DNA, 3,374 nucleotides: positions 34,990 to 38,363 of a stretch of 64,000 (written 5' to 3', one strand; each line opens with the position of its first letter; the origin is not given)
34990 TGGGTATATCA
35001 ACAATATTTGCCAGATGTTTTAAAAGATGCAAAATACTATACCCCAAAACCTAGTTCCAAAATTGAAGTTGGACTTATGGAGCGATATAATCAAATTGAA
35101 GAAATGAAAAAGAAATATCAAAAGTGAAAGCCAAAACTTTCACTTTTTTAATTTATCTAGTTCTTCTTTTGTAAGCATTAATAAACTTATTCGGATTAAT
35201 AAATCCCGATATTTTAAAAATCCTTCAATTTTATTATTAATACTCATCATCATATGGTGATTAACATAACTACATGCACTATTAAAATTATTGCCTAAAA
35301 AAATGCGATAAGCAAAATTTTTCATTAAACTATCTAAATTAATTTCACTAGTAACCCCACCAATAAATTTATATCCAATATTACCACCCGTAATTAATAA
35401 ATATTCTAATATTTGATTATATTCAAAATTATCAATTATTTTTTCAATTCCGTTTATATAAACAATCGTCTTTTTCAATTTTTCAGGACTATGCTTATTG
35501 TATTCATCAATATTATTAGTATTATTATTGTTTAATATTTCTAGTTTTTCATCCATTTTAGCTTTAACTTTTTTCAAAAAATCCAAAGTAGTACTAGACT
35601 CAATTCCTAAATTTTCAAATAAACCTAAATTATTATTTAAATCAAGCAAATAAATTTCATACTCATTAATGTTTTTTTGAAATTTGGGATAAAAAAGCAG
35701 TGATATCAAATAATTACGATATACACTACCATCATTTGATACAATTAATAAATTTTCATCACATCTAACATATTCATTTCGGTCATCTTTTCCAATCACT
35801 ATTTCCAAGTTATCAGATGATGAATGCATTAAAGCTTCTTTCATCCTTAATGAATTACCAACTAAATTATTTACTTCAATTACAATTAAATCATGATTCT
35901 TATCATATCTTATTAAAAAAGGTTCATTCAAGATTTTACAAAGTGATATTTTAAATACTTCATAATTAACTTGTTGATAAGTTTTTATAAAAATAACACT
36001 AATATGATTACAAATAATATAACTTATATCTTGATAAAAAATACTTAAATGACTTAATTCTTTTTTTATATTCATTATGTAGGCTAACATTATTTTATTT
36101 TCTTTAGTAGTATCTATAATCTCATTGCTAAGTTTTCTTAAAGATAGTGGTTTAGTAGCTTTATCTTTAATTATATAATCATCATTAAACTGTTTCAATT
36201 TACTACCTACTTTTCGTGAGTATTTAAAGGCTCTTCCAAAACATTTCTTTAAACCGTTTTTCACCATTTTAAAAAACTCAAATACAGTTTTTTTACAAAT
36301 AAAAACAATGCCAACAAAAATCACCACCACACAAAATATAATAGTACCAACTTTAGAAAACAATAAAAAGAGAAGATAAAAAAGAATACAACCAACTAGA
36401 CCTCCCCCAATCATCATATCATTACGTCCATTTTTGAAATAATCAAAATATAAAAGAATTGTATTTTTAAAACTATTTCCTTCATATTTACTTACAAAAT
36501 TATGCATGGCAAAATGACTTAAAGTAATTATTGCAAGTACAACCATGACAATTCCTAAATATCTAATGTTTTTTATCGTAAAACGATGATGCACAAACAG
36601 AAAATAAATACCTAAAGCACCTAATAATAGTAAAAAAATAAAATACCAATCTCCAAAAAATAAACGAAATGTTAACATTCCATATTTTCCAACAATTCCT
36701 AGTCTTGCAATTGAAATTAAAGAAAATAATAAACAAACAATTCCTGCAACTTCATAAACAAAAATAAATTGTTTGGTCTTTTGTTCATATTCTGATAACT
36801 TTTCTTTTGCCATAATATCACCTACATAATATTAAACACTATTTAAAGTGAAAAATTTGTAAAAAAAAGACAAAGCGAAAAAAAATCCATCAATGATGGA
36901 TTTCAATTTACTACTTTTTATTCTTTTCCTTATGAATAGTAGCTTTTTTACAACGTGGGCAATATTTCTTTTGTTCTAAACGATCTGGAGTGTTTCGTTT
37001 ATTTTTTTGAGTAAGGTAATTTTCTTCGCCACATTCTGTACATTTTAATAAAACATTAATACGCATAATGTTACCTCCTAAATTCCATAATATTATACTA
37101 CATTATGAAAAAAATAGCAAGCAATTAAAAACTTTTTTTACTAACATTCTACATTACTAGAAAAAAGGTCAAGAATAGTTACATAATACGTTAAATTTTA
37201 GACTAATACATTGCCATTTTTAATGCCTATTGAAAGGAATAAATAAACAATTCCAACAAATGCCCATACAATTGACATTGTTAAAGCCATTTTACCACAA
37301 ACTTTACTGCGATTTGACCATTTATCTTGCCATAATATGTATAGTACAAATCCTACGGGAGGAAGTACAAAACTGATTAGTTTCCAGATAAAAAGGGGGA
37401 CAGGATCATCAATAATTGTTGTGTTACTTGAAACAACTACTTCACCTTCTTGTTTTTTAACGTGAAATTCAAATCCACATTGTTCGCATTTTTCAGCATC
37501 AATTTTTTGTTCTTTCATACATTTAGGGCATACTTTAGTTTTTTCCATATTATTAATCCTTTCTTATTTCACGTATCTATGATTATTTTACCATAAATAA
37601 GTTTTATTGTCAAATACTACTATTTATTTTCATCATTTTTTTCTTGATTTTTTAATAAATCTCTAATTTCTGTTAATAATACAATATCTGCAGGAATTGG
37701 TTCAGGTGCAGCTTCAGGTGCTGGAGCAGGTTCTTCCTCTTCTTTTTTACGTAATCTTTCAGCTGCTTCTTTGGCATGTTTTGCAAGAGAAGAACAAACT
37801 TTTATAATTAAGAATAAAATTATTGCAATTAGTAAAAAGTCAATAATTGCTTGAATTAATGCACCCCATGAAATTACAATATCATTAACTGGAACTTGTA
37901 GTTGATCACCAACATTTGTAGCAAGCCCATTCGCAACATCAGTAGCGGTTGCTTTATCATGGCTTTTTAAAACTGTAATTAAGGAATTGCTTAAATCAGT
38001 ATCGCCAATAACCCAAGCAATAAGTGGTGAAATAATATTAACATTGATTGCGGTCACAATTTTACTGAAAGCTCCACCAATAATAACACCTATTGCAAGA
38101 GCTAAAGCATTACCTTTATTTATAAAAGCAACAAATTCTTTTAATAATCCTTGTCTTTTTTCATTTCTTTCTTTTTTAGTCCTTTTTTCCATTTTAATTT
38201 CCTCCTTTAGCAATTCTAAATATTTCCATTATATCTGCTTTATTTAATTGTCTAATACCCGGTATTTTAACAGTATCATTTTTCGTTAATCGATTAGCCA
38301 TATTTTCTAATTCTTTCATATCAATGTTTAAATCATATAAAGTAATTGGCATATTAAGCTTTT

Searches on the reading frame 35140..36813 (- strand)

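Call 24: search_protein_families(library=pfam, proteins=[window:35140-36813:-], max_evalue=0.01)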
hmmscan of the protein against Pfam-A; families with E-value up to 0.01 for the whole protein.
window:35140-36813:- (557 aa): 1 family
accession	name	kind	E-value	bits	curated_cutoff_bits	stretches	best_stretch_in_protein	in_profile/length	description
PF13491.11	FtsK_4TM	-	0.0075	16.4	23.1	1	135-182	121-168/171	4TM region of DNA translocase FtsK/SpoIIIE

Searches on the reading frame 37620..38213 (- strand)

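Call 24: search_protein_families(library=pfam, proteins=[window:37620-38213:-], max_evalue=0.01)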
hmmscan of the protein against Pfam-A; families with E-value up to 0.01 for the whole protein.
window:37620-38213:- (197 aa): 1 family
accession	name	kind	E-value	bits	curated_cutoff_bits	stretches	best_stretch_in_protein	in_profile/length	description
PF01741.23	MscL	-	5.7e-32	111.1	27.4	1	23-188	1-123/123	Large-conductance mechanosensitive channel, MscL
